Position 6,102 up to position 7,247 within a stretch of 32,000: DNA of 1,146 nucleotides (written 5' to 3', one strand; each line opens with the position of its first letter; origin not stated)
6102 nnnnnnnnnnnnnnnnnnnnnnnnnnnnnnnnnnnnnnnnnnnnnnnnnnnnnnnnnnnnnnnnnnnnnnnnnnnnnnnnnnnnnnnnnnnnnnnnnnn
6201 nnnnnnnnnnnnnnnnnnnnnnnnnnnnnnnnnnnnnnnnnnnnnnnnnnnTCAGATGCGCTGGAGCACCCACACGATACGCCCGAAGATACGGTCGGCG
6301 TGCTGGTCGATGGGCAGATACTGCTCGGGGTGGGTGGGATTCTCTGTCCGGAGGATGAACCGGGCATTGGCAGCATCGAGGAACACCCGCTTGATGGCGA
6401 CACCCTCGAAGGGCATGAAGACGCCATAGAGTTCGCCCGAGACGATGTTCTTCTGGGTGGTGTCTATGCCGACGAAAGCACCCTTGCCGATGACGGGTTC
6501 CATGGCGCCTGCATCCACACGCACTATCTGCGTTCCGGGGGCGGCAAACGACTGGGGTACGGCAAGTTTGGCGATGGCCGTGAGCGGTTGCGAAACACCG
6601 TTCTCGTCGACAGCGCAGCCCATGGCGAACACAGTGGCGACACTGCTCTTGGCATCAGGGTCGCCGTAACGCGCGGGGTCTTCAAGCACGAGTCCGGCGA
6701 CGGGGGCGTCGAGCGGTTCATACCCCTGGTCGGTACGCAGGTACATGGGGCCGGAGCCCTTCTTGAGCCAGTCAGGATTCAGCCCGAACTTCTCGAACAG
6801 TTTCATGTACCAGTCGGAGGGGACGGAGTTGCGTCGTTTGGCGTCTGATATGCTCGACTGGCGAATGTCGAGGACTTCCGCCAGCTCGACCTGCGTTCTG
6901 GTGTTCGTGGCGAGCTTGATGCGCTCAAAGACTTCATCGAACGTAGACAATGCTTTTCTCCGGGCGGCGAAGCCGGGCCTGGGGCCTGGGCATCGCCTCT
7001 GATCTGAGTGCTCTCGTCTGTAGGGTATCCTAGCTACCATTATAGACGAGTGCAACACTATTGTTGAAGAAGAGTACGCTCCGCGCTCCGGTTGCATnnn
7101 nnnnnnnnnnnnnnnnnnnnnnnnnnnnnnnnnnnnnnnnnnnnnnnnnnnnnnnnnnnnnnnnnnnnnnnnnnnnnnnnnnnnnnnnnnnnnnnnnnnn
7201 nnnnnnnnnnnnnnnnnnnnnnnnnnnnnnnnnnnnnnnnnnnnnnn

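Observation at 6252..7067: Orphan CI/S24-type repressor with the catalytic serine replaced by alanine, beside hflKC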

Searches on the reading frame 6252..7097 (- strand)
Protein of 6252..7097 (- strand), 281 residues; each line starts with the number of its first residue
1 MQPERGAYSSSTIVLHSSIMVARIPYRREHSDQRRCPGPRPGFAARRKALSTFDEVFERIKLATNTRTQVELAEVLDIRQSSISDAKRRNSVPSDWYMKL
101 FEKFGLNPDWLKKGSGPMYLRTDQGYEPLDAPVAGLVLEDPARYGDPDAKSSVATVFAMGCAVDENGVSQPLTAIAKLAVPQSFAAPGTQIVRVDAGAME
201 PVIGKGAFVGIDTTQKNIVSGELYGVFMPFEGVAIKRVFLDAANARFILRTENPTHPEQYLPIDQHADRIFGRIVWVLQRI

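Call 3: search_protein_families(library=pfam, proteins=[window:6252-7097:-], max_evalue=1)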
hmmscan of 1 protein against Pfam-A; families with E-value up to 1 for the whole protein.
window:6252-7097:- (281 aa): 4 families
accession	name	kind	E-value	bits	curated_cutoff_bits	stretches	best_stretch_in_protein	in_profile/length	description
PF07022.19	Phage_CI_repr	-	2.1e-10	41.2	22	1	56-119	2-65/65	Bacteriophage CI repressor helix-turn-helix domain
PF00717.28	Peptidase_S24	-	5.1e-08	33.1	23.3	1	177-275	21-116/116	Peptidase S24-like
PF01381.28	HTH_3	-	0.1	13.1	23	1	67-89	10-32/55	Helix-turn-helix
PF20432.4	Xre-like-HTH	-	0.15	12.9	25.8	0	87-112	5-30/63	Antitoxin Xre-like helix-turn-helix domain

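Call 4: search_protein_families(library=ncbifam, proteins=[window:6252-7097:-], max_evalue=1)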
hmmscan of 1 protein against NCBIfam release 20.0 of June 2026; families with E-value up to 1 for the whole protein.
window:6252-7097:- (281 aa): 1 family
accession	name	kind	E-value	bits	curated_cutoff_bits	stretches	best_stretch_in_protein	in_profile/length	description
NF005100.0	PRK06531.1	equivalog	0.0037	17.1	129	1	211-253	56-98/121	preprotein translocase subunit YajC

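Call 5: search_solved_structures(query=window:6252-7097:-, max_evalue=10, show_alignments=5)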
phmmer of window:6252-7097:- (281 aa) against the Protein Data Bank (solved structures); distinct sequences matched with E-value up to 10: 3.
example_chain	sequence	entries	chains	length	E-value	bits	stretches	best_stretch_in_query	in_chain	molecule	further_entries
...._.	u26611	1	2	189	0.062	16.1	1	55-125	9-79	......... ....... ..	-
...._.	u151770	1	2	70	0.47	13.2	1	55-102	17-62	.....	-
3g1c_A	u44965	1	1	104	0.93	12.2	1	52-106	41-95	The TrpR like protein from Eubacterium eligens ATCC 27750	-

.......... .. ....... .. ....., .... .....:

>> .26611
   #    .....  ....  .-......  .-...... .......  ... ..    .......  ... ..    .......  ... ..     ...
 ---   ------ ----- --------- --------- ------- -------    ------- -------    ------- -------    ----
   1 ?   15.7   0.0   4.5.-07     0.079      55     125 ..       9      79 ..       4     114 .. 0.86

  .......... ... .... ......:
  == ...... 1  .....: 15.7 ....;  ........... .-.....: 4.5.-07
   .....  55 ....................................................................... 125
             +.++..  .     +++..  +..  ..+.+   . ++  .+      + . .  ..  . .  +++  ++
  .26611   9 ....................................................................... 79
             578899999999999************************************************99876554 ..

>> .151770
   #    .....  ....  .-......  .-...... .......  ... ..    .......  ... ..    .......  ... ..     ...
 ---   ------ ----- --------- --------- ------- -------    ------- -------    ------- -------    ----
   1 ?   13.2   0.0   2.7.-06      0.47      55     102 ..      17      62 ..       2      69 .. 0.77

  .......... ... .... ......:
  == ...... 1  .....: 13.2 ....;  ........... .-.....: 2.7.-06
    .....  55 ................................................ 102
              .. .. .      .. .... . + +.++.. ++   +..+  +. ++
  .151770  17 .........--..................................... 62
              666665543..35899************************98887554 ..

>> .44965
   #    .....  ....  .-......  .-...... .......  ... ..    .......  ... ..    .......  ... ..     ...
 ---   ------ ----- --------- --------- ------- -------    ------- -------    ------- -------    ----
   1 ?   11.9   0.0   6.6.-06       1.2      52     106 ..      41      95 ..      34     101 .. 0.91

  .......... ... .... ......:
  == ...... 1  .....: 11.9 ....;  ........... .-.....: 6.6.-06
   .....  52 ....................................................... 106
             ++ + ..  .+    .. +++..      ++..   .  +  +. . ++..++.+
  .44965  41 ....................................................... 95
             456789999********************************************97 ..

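Call 8: find_homologous_proteins(query=window:6255-6950:-, max_evalue=0.001)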
Query seq(232 aa) (232 aa): 768 proteins with E <= 0.001 among 1148 candidates; the best 120 are listed.
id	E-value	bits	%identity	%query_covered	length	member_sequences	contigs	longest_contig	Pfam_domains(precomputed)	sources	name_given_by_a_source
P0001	1.7e-149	514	99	100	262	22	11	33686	PF00717.29,PF07022.20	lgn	-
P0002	5.7e-133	460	86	100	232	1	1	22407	PF00717.29,PF07022.20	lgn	-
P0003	1.3e-125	436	81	100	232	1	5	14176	PF00717.29,PF07022.20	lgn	-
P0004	1.4e-120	419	80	100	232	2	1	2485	PF00717.29,PF07022.20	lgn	-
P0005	4.5e-118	411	78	100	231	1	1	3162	PF00717.29,PF07022.20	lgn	-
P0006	8.9e-118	410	76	100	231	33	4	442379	PF00717.29,PF07022.20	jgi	jgi:phage repressor protein C with HTH and peptisase S24 domain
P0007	4.2e-116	404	76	100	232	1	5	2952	PF00717.29,PF07022.20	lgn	-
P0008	2.0e-113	396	76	100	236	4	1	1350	PF00717.29,PF07022.20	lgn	-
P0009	8.3e-112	390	72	100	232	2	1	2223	PF00717.29,PF07022.20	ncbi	-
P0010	2.5e-111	389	72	100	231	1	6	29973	PF00717.29,PF07022.20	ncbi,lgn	ncbi:MAG: S24 family peptidase [Pseudomonadota bacterium]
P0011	1.2e-107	377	72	100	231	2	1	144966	PF00717.29,PF07022.20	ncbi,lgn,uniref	ncbi:LexA family transcriptional regulator [Oleidesulfovibrio sp.]|uniref:LexA family transcriptiona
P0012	2.4e-106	373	69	100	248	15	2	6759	PF00717.29,PF07022.20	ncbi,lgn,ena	-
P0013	3.6e-106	372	71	100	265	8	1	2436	PF00717.29,PF07022.20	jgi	jgi:phage repressor protein C with HTH and peptisase S24 domain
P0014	5.9e-106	371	68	100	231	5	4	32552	PF00717.29,PF07022.20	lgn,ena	-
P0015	8.2e-106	371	69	100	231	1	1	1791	PF00717.29,PF07022.20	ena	-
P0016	4.2e-105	368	69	100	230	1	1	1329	PF00717.29,PF07022.20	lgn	-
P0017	1.3e-104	367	70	99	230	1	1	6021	PF00717.29,PF07022.20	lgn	-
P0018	7.1e-103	361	69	99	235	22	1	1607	PF00717.29,PF07022.20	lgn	-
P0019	1.1e-102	361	70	100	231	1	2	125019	PF00717.29,PF07022.20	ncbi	-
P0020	5.6e-102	358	69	99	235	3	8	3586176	PF00717.29,PF07022.20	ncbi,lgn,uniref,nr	ncbi:LexA family transcriptional regulator [Halodesulfovibrio aestuarii]|uniref:Helix-turn-helix dom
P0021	1.6e-101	357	68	99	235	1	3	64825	PF00717.29,PF07022.20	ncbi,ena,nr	ncbi:MAG: helix-turn-helix domain-containing protein [Desulfovibrionales bacterium]|nr:helix-turn-he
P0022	2.0e-101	356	66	100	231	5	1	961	PF00717.29,PF07022.20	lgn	-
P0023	5.0e-101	355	67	99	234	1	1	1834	PF00717.29,PF07022.20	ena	-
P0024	1.6e-99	350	65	100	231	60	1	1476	PF00717.29,PF07022.20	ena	-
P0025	2.9e-99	349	65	100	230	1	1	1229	PF00717.29,PF07022.20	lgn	-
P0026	3.8e-99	349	66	100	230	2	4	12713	PF00717.29,PF07022.20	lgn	-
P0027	1.0e-98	348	67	100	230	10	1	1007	PF00717.29,PF07022.20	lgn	-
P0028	1.4e-98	347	66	100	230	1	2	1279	PF00717.29,PF07022.20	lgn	-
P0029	3.4e-98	346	67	100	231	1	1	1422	PF00717.29,PF07022.20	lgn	-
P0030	5.5e-98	345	66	99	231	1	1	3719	PF00717.29,PF07022.20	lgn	-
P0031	7.6e-98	345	65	100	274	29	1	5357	PF00717.29,PF07022.20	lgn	-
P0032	1.9e-97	343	66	100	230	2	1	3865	PF00717.29,PF07022.20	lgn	-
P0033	7.3e-97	342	66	100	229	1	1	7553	PF00717.29,PF07022.20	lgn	-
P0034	7.7e-97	341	64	100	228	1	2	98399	PF00717.29,PF07022.20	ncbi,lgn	-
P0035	1.0e-96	341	64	100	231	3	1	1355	PF00717.29,PF07022.20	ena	-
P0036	1.2e-96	341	64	99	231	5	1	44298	PF00717.29,PF07022.20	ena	-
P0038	7.6e-96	338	63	100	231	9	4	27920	PF00717.29,PF07022.20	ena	-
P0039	1.1e-95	338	63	100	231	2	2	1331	PF00717.29,PF07022.20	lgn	-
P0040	1.1e-95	338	64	100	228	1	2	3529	PF00717.29,PF07022.20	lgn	-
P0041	1.4e-95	337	62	98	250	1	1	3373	PF00717.29,PF07022.20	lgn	-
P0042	2.2e-95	337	64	100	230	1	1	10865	PF00717.29,PF07022.20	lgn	-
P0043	2.3e-95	337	63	100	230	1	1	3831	PF00717.29,PF07022.20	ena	-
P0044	4.6e-95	336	64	100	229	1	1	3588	PF00717.29,PF07022.20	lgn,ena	-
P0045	6.4e-95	335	62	100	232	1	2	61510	PF00717.29,PF07022.20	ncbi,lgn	-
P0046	9.9e-95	335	63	100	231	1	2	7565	PF00717.29,PF07022.20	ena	-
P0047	1.1e-94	334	63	100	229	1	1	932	PF00717.29,PF07022.20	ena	-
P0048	1.5e-94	334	65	100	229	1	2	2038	PF00717.29,PF07022.20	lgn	-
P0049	1.6e-94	334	64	100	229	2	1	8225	PF00717.29,PF07022.20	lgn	-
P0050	1.8e-94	334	63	100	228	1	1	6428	PF00717.29,PF07022.20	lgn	-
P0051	2.0e-94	334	64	100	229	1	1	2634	PF00717.29,PF07022.20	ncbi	-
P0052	3.1e-94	333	65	99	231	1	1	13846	PF00717.29,PF07022.20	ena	-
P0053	5.3e-94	332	65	100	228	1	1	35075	PF00717.29,PF07022.20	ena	-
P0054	6.9e-94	332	63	100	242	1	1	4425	PF00717.29,PF07022.20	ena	-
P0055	7.7e-94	332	62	100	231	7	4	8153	PF00717.29,PF07022.20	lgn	-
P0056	9.0e-94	331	64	100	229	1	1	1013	PF00717.29,PF07022.20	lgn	-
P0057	1.4e-93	331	63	100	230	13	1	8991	PF00717.29,PF07022.20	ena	-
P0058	2.1e-93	330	64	100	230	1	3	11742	PF00717.29,PF07022.20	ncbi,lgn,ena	-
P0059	2.1e-93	330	64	100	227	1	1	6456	PF00717.29,PF07022.20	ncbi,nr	ncbi:helix-turn-helix domain-containing protein [Desulfovibrio sp. OttesenSCG-928-A18]|nr:helix-turn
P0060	2.2e-93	330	63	99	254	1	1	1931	PF00717.29,PF07022.20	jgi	jgi:phage repressor protein C with HTH and peptisase S24 domain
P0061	2.8e-93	330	62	100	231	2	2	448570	PF00717.29,PF07022.20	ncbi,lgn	ncbi:LexA family transcriptional regulator [Megalodesulfovibrio paquesii]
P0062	3.1e-93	330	63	100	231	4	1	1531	PF00717.29,PF07022.20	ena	-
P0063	3.9e-93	329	63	100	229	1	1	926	PF00717.29,PF07022.20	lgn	-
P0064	5.0e-93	329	63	100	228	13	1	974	PF00717.29,PF07022.20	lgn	-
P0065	6.0e-93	329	63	100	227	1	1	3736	PF00717.29,PF07022.20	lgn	-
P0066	6.2e-93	329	63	99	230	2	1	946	PF00717.29,PF07022.20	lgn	-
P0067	7.1e-93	328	62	100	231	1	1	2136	PF00717.29,PF07022.20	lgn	-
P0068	7.6e-93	328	62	100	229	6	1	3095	PF00717.29,PF07022.20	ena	-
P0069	9.2e-93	328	64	100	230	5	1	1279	PF00717.29,PF07022.20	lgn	-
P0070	1.2e-92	328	63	99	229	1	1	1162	PF00717.29,PF07022.20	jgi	-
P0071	1.5e-92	327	62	100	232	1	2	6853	PF00717.29,PF07022.20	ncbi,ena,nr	ncbi:MAG: helix-turn-helix domain-containing protein [Desulfovibrionaceae bacterium]|nr:helix-turn-h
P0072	2.1e-92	327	62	100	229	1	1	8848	PF00717.29,PF07022.20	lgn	-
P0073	2.1e-92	327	63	100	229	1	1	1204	PF00717.29,PF07022.20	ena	-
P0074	2.3e-92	327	62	100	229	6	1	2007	PF00717.29,PF07022.20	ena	-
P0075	3.7e-92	326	64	100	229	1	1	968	PF00717.29,PF07022.20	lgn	-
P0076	4.0e-92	326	63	100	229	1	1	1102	PF00717.29,PF07022.20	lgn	-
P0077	4.4e-92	326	63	100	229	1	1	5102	PF00717.29,PF07022.20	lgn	-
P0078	5.1e-92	326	63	100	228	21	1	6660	PF00717.29,PF07022.20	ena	-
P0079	5.3e-92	326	61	100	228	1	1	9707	PF00717.29,PF07022.20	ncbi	-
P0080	8.1e-92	325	63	100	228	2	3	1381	PF00717.29,PF07022.20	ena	-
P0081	8.2e-92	325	63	100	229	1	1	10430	PF00717.29,PF07022.20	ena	-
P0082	9.2e-92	325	62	100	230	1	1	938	PF00717.29,PF07022.20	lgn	-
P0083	1.5e-91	324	63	100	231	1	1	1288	PF00717.29,PF07022.20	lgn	-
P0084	1.6e-91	324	61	100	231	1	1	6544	PF00717.29,PF07022.20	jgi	jgi:phage repressor protein C with HTH and peptisase S24 domain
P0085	1.8e-91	324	61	100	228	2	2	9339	PF00717.29,PF07022.20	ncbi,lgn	-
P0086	3.2e-91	323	63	99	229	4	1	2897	PF00717.29,PF07022.20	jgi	jgi:phage repressor protein C with HTH and peptisase S24 domain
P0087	4.7e-91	323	63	98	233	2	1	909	PF00717.29,PF07022.20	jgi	-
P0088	4.8e-91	322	62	100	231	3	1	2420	PF00717.29,PF07022.20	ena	-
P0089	5.5e-91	322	61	100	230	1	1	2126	PF00717.29,PF07022.20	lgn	-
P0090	8.0e-91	322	63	100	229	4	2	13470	PF00717.29,PF07022.20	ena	-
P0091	1.1e-90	321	63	100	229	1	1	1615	PF00717.29,PF07022.20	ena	-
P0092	1.2e-90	321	62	100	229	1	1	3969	PF00717.29,PF07022.20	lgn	-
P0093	1.5e-90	321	62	100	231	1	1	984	PF00717.29,PF07022.20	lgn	-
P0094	1.7e-90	321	63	100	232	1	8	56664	PF00717.29,PF07022.20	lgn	-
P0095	2.3e-90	320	62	100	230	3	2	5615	PF00717.29,PF07022.20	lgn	-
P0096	2.9e-90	320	63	99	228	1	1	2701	PF00717.29,PF07022.20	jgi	-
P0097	3.6e-90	320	63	100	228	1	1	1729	PF00717.29,PF07022.20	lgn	-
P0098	4.4e-90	319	63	100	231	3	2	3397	PF00717.29,PF07022.20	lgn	-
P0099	7.1e-90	319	62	99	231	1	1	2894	PF00717.29,PF07022.20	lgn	-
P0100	7.8e-90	319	61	100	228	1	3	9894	PF00717.29,PF07022.20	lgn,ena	-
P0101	8.1e-90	318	61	100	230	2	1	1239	PF00717.29,PF07022.20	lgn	-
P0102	8.3e-90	318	63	100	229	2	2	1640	PF00717.29,PF07022.20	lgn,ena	-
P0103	9.7e-90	318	62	100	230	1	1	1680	PF00717.29,PF07022.20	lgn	-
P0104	1.1e-89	318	63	100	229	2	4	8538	PF00717.29,PF07022.20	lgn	-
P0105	1.3e-89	318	62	100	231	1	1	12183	PF00717.29,PF07022.20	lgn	-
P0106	2.2e-89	317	63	100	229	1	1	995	PF00717.29,PF07022.20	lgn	-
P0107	2.9e-89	317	61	100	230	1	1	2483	PF00717.29,PF07022.20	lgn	-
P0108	5.3e-89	316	61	100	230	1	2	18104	PF00717.29,PF07022.20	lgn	-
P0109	8.3e-89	315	61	100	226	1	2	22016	PF00717.29,PF07022.20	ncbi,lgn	-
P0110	1.5e-88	314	60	100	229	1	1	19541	PF00717.29,PF07022.20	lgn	-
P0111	3.1e-88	313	60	100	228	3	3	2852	PF00717.29,PF07022.20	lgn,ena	-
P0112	3.6e-88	313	60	99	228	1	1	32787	PF00717.29,PF07022.20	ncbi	-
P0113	5.4e-88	312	61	99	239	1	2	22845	PF00717.29,PF07022.20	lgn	-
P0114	6.9e-88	312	61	100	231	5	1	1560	PF00717.29,PF07022.20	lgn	-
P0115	9.6e-88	312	62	100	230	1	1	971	PF00717.29,PF07022.20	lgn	-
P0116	1.4e-87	311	62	100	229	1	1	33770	PF00717.29,PF07022.20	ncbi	-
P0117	2.3e-87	310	61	100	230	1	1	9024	PF00717.29,PF07022.20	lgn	-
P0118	3.2e-87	310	60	100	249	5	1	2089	PF00717.29,PF07022.20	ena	-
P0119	3.5e-87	310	60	100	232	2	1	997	PF00717.29,PF07022.20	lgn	-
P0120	5.4e-87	309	60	99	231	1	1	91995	PF00717.29,PF07022.20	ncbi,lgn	-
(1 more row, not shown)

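Call 13: find_related_loci(query=A1, collection=genome_contigs, flank=6000)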
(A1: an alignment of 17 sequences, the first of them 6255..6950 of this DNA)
Query A1 (232 aa) in genome_contigs; peptide patterns used: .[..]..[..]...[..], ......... (x = any residue, [..] = any of these).
277 stretches matched a pattern; 249 encode a relative of the query (tblastn E <= 1e-3); the best 80 are kept; 80 distinct loci.
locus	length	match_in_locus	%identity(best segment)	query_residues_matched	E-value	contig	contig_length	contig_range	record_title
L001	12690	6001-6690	78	1-231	1e-127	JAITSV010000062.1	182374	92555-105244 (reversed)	MAG: Desulfovibrio sp. isolate Rs511_bin20 k119_57788, whole genome shotgun sequence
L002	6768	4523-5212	78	1-231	2e-127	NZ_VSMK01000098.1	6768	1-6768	Nitratidesulfovibrio liaohensis strain XJ01 NODE_189, whole genome shotgun sequence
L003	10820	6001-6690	77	1-231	3e-127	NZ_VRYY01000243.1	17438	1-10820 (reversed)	Nitratidesulfovibrio oxamicus strain NCIMB 9442 NODE_31, whole genome shotgun sequence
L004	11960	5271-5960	77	1-231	3e-127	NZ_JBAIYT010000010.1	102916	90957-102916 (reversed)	Nitratidesulfovibrio sp. 1201_IL3209 NODE_10_length_102916_cov_68.273307, whole genome shotgun sequence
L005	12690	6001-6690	77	1-231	2e-125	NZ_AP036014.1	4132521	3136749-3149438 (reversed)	Nitratidesulfovibrio sp. HK-II chromosome, complete genome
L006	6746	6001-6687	72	3-232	1e-118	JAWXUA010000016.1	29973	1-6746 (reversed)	MAG: Pseudomonadota bacterium isolate FM_37_G117_V NODE_774_length_29974_cov_4.262017, whole genome shotgun sequence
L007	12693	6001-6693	71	1-232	9e-118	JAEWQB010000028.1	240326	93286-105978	MAG: Proteobacteria bacterium isolate OH_SBrB_124 k127_367829, whole genome shotgun sequence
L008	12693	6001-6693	72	1-232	3e-115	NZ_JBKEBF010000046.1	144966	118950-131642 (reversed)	MAG: Oleidesulfovibrio sp. isolate VLC_079 k251_4214434, whole genome shotgun sequence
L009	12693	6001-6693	68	1-232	8e-115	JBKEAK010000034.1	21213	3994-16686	MAG: Halodesulfovibrio sp. isolate VLC_100 k251_699956, whole genome shotgun sequence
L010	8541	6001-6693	67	1-232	6e-113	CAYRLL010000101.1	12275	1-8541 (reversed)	MAG TPA_asm: uncultured Desulfovibrio sp. isolate binchicken_co168_127 genome assembly, contig: NODE_8840_length_12275_c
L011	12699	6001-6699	69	1-230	2e-110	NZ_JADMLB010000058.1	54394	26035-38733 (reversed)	MAG: Halodesulfovibrio sp. isolate N3 k99_8061, whole genome shotgun sequence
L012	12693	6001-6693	69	1-232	3e-110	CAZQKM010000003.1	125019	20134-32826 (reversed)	MAG TPA_asm: uncultured Desulfovibrionaceae bacterium isolate SRP324684_co1_7 genome assembly, contig: NODE_36_length_12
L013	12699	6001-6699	68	1-230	6e-109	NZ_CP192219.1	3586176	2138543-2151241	Halodesulfovibrio aestuarii strain DSM 17919 chromosome, complete genome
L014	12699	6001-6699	68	1-230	7e-109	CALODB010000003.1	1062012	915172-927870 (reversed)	MAG: uncultured Desulfovibrionaceae bacterium isolate LOGT_bin.0219 genome assembly, contig: contig_19907, whole genome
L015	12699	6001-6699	67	1-230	7e-108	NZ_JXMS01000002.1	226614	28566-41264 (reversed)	Halodesulfovibrio spirochaetisodalis strain JC271 contig2, whole genome shotgun sequence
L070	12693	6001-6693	55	2-232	9e-83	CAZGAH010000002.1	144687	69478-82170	MAG TPA_asm: uncultured Desulfovibrionaceae bacterium isolate binchicken_co113_251 genome assembly, contig: NODE_86_leng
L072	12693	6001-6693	60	1-232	5e-93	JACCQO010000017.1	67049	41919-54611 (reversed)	MAG: Desulfovibrionaceae bacterium isolate MIC098Bin10 NODE_84_length_67049_cov_132.266696, whole genome shotgun sequenc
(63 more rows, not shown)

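Call 24: find_encoding_contigs(protein=P0002, flank=6000, max_places=2)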
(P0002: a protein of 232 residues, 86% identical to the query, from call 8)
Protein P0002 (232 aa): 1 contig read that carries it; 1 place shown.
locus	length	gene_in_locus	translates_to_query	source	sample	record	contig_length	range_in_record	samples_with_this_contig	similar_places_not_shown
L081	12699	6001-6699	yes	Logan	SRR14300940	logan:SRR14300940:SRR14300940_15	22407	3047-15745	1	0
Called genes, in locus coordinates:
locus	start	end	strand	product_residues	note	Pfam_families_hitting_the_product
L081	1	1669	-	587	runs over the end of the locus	PF02730:AFOR_N, PF01314:AFOR_C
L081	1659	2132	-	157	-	PF12838:Fer4_7 (weak), PF13187:Fer4_9 (weak), PF25160:LdpA_Fe-S-bd (weak), PF00037:Fer4, PF12797:Fer4_2 (weak), PF12837:Fer4_6 (weak), PF13237:Fer4_10, PF14697:Fer4_21, +5 more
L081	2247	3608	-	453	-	PF02878:PGM_PMM_I, PF02879:PGM_PMM_II, PF02880:PGM_PMM_III, PF00408:PGM_PMM_IV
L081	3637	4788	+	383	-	PF01145:Band_7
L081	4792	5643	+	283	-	PF01145:Band_7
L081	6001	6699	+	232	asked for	PF07022:Phage_CI_repr, PF00717:Peptidase_S24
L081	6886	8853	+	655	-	PF00072:Response_reg, PF00512:HisKA, PF02518:HATPase_c, PF00072:Response_reg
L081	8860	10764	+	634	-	PF08448:PAS_4 (faint), PF13188:PAS_8 (weak), PF00512:HisKA, PF02518:HATPase_c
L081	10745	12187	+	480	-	PF00072:Response_reg, PF00158:Sigma54_activat, PF14532:Sigma54_activ_2, PF25601:AAA_lid_14, PF02954:HTH_8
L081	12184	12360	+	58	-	-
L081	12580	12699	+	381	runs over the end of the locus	PF13406:SLT_2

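Call 25: find_encoding_contigs(protein=P0003, flank=6000, max_places=2)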
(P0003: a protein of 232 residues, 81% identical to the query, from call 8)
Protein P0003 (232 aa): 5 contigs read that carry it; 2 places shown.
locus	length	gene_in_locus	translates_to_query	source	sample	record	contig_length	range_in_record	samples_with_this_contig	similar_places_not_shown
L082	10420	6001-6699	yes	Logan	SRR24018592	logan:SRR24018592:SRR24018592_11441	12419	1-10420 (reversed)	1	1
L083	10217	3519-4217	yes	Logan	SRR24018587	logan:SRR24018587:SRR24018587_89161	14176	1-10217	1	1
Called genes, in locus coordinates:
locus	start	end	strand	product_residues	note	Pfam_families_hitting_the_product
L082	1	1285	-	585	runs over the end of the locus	PF02730:AFOR_N, PF01314:AFOR_C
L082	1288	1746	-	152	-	PF13484:Fer4_16 (faint), PF13187:Fer4_9 (weak), PF13247:Fer4_11 (weak), PF00037:Fer4, PF12797:Fer4_2 (weak), PF12837:Fer4_6 (weak), PF13237:Fer4_10, PF14697:Fer4_21 (weak), +3 more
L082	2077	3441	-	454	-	PF02878:PGM_PMM_I, PF02879:PGM_PMM_II, PF02880:PGM_PMM_III, PF00408:PGM_PMM_IV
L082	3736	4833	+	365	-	PF01145:Band_7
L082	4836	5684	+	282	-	PF01145:Band_7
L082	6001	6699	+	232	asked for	PF07022:Phage_CI_repr, PF00717:Peptidase_S24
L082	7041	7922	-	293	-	PF00528:BPD_transp_1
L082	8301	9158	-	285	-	PF00497:SBP_bac_3, PF10613:Lig_chan-Glu_bd (weak)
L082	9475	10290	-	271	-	PF00528:BPD_transp_1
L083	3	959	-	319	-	?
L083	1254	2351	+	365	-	PF01145:Band_7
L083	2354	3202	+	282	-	PF01145:Band_7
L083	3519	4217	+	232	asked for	PF07022:Phage_CI_repr, PF00717:Peptidase_S24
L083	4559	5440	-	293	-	PF00528:BPD_transp_1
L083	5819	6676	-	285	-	PF00497:SBP_bac_3, PF10613:Lig_chan-Glu_bd (weak)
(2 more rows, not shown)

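Call 43: predict_structure(alignment_id=A3)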
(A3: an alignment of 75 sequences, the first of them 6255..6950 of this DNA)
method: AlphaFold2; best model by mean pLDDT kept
length: 232 residues; sequences in the alignment: 75
mean_pLDDT: 83.3   pTM: 0.57
mean pLDDT of the five models: 83.3, 83.0, 82.7, 81.8, 78.7
residues with pLDDT >= 90: 100; 70-90: 88; 50-70: 32; < 50: 12
segments of 3 or more residues with pLDDT < 50: 83-87, 89-95
pLDDT, mean of each block of 10 residues (from residue 1): 81 80 86 90 88 79 68 61 47 52 90 71 90 89 94 94 94 93 92 96 92 91 95 87
secondary structure, 60 per line:
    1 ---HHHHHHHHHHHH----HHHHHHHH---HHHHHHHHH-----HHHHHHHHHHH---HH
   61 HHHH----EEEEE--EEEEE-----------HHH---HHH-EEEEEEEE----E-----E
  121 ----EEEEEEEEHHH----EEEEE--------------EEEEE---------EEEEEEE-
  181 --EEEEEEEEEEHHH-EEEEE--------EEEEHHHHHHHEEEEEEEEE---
elements in order: H4-15 H20-27 H31-39 H45-55 H59-64 E69-73 E76-80 E102-109 E125-132 E140-144 E159-163 E173-179 E183-192 E197-201 E210-213 H214-220 E221-229
